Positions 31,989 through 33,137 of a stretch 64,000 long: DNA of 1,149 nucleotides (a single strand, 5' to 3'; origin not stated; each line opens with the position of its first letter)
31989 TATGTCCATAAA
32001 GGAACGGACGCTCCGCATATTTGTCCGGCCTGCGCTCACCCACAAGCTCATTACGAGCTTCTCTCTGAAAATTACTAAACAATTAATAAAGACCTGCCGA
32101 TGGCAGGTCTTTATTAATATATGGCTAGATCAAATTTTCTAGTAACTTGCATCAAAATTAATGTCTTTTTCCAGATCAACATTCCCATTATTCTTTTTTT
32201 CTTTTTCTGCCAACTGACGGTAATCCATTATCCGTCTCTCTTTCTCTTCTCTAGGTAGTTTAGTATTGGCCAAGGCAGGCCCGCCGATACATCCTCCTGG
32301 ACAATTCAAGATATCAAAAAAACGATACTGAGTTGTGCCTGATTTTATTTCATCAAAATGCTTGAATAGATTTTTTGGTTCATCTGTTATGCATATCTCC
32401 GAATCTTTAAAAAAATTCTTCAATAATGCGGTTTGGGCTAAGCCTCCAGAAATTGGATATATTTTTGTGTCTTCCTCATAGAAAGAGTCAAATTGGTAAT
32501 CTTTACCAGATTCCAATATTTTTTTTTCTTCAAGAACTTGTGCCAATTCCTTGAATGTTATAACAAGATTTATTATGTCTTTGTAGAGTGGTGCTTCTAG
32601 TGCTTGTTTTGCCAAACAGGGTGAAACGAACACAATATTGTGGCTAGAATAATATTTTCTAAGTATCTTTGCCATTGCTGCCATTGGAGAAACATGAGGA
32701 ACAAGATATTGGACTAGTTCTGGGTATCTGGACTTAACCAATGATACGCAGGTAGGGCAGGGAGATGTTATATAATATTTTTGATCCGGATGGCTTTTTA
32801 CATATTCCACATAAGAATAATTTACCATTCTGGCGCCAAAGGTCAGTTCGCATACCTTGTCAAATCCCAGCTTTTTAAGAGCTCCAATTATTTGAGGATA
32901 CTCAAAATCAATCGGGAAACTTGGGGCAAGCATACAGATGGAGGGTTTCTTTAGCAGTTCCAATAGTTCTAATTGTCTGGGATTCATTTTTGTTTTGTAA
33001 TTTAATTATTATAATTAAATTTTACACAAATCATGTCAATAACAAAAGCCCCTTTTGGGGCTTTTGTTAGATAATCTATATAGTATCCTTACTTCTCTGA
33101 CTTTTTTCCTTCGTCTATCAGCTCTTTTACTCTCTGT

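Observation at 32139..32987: Minimal [FeFe]-hydrogenase-like H-domain protein with TSPCP in place of TSCCP, convergent with rubrerythrin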

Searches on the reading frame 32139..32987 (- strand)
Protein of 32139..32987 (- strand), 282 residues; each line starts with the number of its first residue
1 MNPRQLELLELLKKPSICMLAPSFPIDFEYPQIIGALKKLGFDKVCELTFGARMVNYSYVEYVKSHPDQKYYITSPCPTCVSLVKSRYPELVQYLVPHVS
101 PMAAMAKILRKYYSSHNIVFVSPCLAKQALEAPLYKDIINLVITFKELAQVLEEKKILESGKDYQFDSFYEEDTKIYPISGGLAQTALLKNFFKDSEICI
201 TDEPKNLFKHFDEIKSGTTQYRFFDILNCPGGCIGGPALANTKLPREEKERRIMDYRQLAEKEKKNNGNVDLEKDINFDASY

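Call 3: search_protein_families(library=pfam, proteins=[window:32139-32987:-], max_evalue=0.01)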
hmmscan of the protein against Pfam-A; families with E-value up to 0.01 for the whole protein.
window:32139-32987:- (282 aa): 1 family
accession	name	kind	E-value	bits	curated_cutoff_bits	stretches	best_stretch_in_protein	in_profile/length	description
PF02906.19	Fe_hyd_lg_C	-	9.9e-43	147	22.1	1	17-237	4-245/245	Iron only hydrogenase large subunit, C-terminal domain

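Call 4: search_protein_families(library=ncbifam, proteins=[window:32139-32987:-], max_evalue=0.01)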
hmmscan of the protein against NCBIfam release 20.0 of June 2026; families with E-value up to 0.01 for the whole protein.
window:32139-32987:- (282 aa): 5 families
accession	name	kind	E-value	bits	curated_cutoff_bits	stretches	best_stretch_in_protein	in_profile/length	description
TIGR04105.1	FeFe_hydrog_B1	subfamily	1.3e-38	132.9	450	1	14-241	222-460/462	monomeric [FeFe] hydrogenase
TIGR02512.1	FeFe_hydrog_A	subfamily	2.9e-24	85.6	405.95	2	32-188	114-290/375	[FeFe] hydrogenase, group A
NF040763.1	FeFe_hydrog_A6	exception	2.9e-22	78.8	765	2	32-188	252-428/571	NADH-dependent [FeFe] hydrogenase, group A6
NF040762.1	Hydr_FeFe_Clost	exception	8.9e-17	60.9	900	2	32-188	251-427/572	ferredoxin hydrogenase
TIGR03608.1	L_ocin_972_ABC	subfamily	0.0023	17.5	254.85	1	139-205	97-162/206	putative bacteriocin export ABC transporter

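Call 5: search_solved_structures(query=window:32139-32987:-, max_evalue=1, show_alignments=3)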
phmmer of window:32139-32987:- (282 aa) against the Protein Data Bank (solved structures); distinct sequences matched with E-value up to 1: 45.
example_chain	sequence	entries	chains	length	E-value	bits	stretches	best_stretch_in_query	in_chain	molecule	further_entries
8a6t_A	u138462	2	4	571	1.4e-20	77.3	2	32-189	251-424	Electron bifurcating hydrogenase subunit HydA1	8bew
7qv7_D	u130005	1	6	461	5.5e-16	62.2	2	29-188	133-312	Hydrogen dependent carbon dioxide reductase subunit HydA2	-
7qhf_A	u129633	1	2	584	3.8e-14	56.2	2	31-197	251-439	Iron hydrogenase 1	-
6gm4_A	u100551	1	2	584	5.2e-14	55.7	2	31-197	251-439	Iron hydrogenase 1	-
6gly_A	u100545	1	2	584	5.3e-14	55.7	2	31-197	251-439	Iron hydrogenase 1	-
6glz_A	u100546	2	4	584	5.3e-14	55.7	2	31-197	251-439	Iron hydrogenase 1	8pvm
6gm3_A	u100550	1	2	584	7.2e-14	55.3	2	31-197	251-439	Iron hydrogenase 1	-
5la3_A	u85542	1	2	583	8.5e-14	55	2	31-197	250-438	Iron hydrogenase 1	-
6gm0_A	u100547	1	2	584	8.9e-14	55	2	31-197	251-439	Iron hydrogenase 1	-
1c4a_A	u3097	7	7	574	9.4e-14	54.9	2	31-197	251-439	PROTEIN (FE-ONLY HYDROGENASE) | PROTEIN (PERIPLASMIC HYDROGENASE 1) | Iron hydrogenase 1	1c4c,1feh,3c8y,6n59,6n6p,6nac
9rj9_A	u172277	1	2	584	9.9e-14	54.8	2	31-197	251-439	Iron hydrogenase 1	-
4xdd_A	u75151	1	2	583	9.9e-14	54.8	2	31-197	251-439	Iron hydrogenase 1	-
9rjo_A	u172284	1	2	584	9.9e-14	54.8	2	31-197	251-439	Iron hydrogenase 1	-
4xdc_A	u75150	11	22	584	9.9e-14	54.8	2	31-197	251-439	Iron hydrogenase 1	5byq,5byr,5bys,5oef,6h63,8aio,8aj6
9rjq_A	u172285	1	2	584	1e-13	54.8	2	31-197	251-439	Iron hydrogenase 1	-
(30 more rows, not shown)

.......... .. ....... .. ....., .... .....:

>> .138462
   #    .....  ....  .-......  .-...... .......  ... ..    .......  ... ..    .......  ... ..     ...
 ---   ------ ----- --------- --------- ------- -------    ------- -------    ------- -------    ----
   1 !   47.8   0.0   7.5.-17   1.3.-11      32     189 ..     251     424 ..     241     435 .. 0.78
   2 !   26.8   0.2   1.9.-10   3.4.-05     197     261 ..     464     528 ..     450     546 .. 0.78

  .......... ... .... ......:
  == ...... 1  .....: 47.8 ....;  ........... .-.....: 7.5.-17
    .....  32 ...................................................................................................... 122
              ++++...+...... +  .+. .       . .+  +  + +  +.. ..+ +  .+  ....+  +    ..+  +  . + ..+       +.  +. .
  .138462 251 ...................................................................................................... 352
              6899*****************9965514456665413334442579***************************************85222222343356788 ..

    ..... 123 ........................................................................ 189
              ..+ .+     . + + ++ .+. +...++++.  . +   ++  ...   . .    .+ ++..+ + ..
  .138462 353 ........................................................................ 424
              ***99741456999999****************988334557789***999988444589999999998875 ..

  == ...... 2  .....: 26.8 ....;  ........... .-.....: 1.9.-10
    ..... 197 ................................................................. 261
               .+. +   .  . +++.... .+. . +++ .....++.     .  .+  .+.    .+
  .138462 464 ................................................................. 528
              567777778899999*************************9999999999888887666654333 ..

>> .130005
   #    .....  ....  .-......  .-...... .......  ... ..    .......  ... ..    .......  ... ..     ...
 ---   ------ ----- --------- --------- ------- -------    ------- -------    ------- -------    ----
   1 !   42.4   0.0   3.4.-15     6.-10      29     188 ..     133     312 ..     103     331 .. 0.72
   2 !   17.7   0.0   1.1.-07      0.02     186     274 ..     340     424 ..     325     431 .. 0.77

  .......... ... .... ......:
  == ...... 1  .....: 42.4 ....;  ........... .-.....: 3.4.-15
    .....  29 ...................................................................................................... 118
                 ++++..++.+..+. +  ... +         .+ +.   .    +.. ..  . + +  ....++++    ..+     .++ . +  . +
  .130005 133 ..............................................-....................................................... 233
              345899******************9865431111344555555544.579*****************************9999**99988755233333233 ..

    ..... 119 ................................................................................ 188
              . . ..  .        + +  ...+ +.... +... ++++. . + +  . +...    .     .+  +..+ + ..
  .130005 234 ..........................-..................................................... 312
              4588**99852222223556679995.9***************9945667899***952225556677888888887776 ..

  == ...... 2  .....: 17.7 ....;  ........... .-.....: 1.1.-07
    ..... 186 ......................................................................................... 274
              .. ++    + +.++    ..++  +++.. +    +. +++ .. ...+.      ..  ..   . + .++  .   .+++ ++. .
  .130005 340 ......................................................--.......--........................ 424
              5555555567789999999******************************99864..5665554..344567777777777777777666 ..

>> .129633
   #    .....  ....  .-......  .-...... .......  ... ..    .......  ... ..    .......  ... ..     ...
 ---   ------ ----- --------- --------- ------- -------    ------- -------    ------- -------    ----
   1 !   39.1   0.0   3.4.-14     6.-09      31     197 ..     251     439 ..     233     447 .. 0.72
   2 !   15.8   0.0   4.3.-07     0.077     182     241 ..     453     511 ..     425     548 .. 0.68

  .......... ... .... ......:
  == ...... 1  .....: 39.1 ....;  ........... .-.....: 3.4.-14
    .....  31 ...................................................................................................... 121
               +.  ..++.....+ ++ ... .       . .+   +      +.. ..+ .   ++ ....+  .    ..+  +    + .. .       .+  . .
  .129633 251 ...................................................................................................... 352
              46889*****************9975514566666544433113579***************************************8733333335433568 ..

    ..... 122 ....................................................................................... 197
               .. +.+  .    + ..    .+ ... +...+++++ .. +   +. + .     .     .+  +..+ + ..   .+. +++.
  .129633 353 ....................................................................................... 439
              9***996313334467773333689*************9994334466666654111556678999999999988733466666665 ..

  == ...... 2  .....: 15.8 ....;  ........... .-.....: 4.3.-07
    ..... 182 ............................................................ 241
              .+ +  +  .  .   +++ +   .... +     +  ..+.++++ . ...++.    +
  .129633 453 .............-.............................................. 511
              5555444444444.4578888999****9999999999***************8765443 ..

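Call 9: find_homologous_proteins(query=window:32139-32987:-, max_evalue=0.00001)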
Query window:32139-32987:- (282 aa): 495 proteins with E <= 0.00001 among 1726 candidates; the best 120 are listed.
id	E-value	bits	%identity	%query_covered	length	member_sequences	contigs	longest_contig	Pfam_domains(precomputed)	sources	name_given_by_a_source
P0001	1.0e-187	640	100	100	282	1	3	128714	PF02906.20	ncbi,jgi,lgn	jgi:iron only hydrogenase large subunit-like protein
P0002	7.3e-178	608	93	100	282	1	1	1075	PF02906.20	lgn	-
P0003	5.2e-168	576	89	100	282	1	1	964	PF02906.20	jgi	-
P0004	1.7e-157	541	82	100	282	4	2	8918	PF02906.20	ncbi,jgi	jgi:iron only hydrogenase large subunit-like protein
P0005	1.6e-156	538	82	100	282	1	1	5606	PF02906.20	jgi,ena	-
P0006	1.2e-152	525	80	100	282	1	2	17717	PF02906.20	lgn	-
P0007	1.2e-128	447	70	100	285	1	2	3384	PF02906.20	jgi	jgi:iron only hydrogenase large subunit-like protein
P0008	1.1e-124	434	66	99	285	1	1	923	PF02906.20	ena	-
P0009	3.7e-124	432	65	99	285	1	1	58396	PF02906.20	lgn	-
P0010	3.3e-119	416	65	100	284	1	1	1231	PF02906.20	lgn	-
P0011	1.5e-118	413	64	100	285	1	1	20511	PF02906.20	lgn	-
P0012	1.0e-109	385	61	94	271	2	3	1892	PF02906.20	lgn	-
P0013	3.2e-109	383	59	100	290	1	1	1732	PF02906.20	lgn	-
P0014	2.0e-106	374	60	100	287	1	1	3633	PF02906.20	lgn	-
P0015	1.5e-102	361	58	99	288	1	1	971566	PF02906.20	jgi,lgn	jgi:iron only hydrogenase large subunit-like protein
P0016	1.4e-98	348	54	99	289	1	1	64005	PF02906.20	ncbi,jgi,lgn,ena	ncbi:MAG: [Fe-Fe] hydrogenase large subunit C-terminal domain-containing protein [Candidatus Berkelb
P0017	1.3e-97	345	57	93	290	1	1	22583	PF02906.20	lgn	-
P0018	1.1e-96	342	57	99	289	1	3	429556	PF02906.20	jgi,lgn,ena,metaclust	metaclust:\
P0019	1.2e-96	342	54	98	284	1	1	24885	PF02906.20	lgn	-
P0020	3.1e-96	340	56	99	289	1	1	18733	PF02906.20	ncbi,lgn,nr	ncbi:MAG: [Fe-Fe] hydrogenase large subunit C-terminal domain-containing protein [Patescibacteria gr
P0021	3.4e-96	340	59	91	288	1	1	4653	PF02906.20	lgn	-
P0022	3.4e-95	337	56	99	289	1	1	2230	PF02906.20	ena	-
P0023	6.4e-95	336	55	100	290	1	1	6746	PF02906.20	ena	-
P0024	9.3e-95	335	53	100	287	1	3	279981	PF02906.20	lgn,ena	-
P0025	1.1e-94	335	52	98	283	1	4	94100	PF02906.20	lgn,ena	-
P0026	1.8e-94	334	54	98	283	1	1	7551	PF02906.20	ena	-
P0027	3.0e-94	334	53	100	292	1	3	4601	PF02906.20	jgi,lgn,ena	-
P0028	3.5e-93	330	53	100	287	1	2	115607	PF02906.20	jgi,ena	-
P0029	3.7e-93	330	54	99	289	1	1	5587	PF02906.20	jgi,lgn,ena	-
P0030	5.6e-93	330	54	98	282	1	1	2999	PF02906.20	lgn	-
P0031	5.8e-93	330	56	99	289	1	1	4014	PF02906.20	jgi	-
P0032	1.1e-92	329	55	99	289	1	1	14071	PF02906.20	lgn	-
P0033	1.3e-92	328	55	98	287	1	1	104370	PF02906.20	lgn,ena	-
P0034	1.5e-92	328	52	98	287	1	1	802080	PF02906.20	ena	-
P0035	1.6e-92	328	52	98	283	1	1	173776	PF02906.20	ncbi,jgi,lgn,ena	ncbi:MAG: [Fe-Fe] hydrogenase large subunit C-terminal domain-containing protein [Patescibacteria gr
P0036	1.8e-92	328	56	99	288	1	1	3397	PF02906.20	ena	-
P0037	2.8e-92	327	53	99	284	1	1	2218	PF02906.20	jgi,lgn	-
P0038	3.2e-92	327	54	96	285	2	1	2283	PF02906.20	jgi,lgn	jgi:iron only hydrogenase large subunit-like protein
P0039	3.8e-92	327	53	99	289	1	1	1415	PF02906.20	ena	-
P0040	1.8e-91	325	53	95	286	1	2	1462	PF02906.20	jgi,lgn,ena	-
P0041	2.8e-91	324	53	98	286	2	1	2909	PF02906.20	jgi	jgi:iron only hydrogenase large subunit-like protein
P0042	3.2e-91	324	54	95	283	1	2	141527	PF02906.20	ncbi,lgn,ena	-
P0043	3.5e-91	324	53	95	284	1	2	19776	PF02906.20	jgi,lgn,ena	jgi:iron only hydrogenase large subunit-like protein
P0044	4.1e-91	323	55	94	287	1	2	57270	PF02906.20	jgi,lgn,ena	-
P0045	4.9e-91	323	55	95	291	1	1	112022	PF02906.20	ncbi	-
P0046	1.2e-90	322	55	93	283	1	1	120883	PF02906.20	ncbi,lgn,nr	ncbi:MAG: hypothetical protein HGB08_02815 [Candidatus Moranbacteria bacterium]|nr:hypothetical prot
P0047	1.4e-90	322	53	98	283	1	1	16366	PF02906.20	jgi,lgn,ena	-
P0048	2.3e-90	321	51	98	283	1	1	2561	PF02906.20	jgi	jgi:iron only hydrogenase large subunit-like protein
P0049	2.8e-90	321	54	97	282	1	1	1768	PF02906.20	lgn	-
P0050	3.1e-90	321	55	98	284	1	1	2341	PF02906.20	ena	-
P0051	4.7e-90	320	53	97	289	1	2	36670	PF02906.20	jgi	jgi:iron only hydrogenase large subunit-like protein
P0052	6.8e-90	319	52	98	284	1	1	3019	PF02906.20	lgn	-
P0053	7.4e-90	319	55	93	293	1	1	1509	PF02906.20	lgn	-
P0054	7.6e-90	319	51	98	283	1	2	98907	PF02906.20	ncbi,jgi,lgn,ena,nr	ncbi:hypothetical protein KJ562_00650 [Patescibacteria group bacterium]|nr:hypothetical protein [Pat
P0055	8.1e-90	319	52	99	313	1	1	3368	PF02906.20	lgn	-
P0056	8.8e-90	319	52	98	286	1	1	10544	PF02906.20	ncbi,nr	ncbi:MAG: hypothetical protein NTY11_01420 [Candidatus Parcubacteria bacterium]|nr:hypothetical prot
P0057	1.1e-89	319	54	95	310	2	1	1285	PF02906.20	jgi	-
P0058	2.8e-89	317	52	97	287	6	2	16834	PF02906.20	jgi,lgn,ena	-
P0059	3.3e-89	317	53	98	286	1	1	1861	PF02906.20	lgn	-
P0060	4.4e-89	317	50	99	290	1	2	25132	PF02906.20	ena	-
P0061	6.8e-89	316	53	94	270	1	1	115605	PF02906.20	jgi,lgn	jgi:iron only hydrogenase large subunit-like protein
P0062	7.4e-89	316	52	100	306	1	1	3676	PF02906.20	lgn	-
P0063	1.0e-88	316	51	98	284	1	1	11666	PF02906.20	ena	-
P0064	1.3e-88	315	52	98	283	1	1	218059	PF02906.20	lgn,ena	-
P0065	1.4e-88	315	53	95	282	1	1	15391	PF02906.20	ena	-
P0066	1.5e-88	315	53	98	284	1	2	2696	PF02906.20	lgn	-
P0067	1.9e-88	315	52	96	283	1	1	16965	PF02906.20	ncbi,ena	-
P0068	2.0e-88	315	50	98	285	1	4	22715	PF02906.20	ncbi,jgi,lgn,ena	-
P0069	2.1e-88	315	52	98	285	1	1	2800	PF02906.20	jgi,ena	-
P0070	2.2e-88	315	51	98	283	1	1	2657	PF02906.20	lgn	-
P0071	2.3e-88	314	52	98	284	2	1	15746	PF02906.20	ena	-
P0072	2.9e-88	314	52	95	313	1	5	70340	PF02906.20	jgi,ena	-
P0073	3.3e-88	314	50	98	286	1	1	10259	PF02906.20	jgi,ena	-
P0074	4.5e-88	314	52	98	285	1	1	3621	PF02906.20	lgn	-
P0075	5.0e-88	313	53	95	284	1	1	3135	PF02906.20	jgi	-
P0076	5.3e-88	313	52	98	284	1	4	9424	PF02906.20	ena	-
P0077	5.4e-88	313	54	95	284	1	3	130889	PF02906.20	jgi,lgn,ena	-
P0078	5.9e-88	313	53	98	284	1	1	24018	PF02906.20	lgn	-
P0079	6.4e-88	313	54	93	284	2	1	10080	PF02906.20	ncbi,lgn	-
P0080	7.0e-88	313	53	95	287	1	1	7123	PF02906.20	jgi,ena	-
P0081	9.5e-88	312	51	98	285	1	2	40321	PF02906.20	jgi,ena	jgi:iron only hydrogenase large subunit-like protein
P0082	1.1e-87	312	54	92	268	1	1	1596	PF02906.20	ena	-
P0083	1.4e-87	312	52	98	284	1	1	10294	PF02906.20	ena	-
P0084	1.4e-87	312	51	98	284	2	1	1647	PF02906.20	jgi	-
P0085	1.6e-87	312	51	98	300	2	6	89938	PF02906.20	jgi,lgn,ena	jgi:iron only hydrogenase large subunit-like protein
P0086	1.8e-87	312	49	98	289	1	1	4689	PF02906.20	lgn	-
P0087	1.8e-87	312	51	98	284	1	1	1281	PF02906.20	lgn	-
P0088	1.9e-87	311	49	98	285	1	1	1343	PF02906.20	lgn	-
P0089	4.2e-87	310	57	88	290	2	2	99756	PF02906.20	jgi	-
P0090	4.8e-87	310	52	95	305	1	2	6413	PF02906.20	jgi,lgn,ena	-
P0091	6.1e-87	310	52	95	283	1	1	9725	PF02906.20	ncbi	-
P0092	6.3e-87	310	50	98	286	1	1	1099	PF02906.20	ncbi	-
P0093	6.8e-87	310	51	98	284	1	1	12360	PF02906.20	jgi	jgi:iron only hydrogenase large subunit-like protein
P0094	6.9e-87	310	52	94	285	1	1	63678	PF02906.20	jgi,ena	-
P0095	8.4e-87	309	52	98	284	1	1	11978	PF02906.20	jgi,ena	-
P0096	9.3e-87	309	51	98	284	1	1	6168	PF02906.20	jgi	jgi:iron only hydrogenase large subunit-like protein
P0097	1.2e-86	309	50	95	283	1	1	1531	PF02906.20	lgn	-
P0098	1.5e-86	309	53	94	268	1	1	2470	PF02906.20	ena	-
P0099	1.5e-86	309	53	98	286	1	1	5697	PF02906.20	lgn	-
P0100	1.5e-86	308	51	95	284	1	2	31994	PF02906.20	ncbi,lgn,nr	ncbi:MAG: hypothetical protein NT155_02055 [Candidatus Staskawiczbacteria bacterium]|nr:hypothetical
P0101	2.0e-86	308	56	89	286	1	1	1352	PF02906.20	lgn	-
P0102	2.0e-86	308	51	97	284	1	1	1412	PF02906.20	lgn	-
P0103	2.1e-86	308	50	99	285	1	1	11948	PF02906.20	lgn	-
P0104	2.2e-86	308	51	95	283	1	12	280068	PF02906.20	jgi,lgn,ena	jgi:iron only hydrogenase large subunit-like protein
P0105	2.3e-86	308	51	95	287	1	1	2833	PF02906.20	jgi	jgi:iron only hydrogenase large subunit-like protein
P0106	2.7e-86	308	53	98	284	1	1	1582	PF02906.20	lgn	-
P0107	3.1e-86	307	50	98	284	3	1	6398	PF02906.20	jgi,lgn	-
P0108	3.7e-86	307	52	98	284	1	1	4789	PF02906.20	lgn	-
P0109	4.0e-86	307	55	87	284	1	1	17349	PF02906.20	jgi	jgi:iron only hydrogenase large subunit-like protein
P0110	4.1e-86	307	51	98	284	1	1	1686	PF02906.20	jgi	-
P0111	4.1e-86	307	53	95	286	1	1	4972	PF02906.20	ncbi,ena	-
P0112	5.0e-86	307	52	95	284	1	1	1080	PF02906.20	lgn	-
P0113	5.5e-86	307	50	98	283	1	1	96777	PF02906.20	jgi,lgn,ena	-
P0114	6.1e-86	307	51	97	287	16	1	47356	PF02906.20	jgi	jgi:iron only hydrogenase large subunit-like protein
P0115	6.8e-86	306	51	98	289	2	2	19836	PF02906.20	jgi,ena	-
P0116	7.0e-86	306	51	96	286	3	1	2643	PF02906.20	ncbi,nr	ncbi:MAG: hypothetical protein NT094_00925 [Candidatus Staskawiczbacteria bacterium]|nr:hypothetical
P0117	7.5e-86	306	51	95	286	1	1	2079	PF02906.20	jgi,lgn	jgi:iron only hydrogenase large subunit-like protein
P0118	7.7e-86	306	51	94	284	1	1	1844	PF02906.20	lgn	-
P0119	9.1e-86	306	55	92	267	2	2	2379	PF02906.20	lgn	-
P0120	9.1e-86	306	49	98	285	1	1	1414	PF02906.20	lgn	-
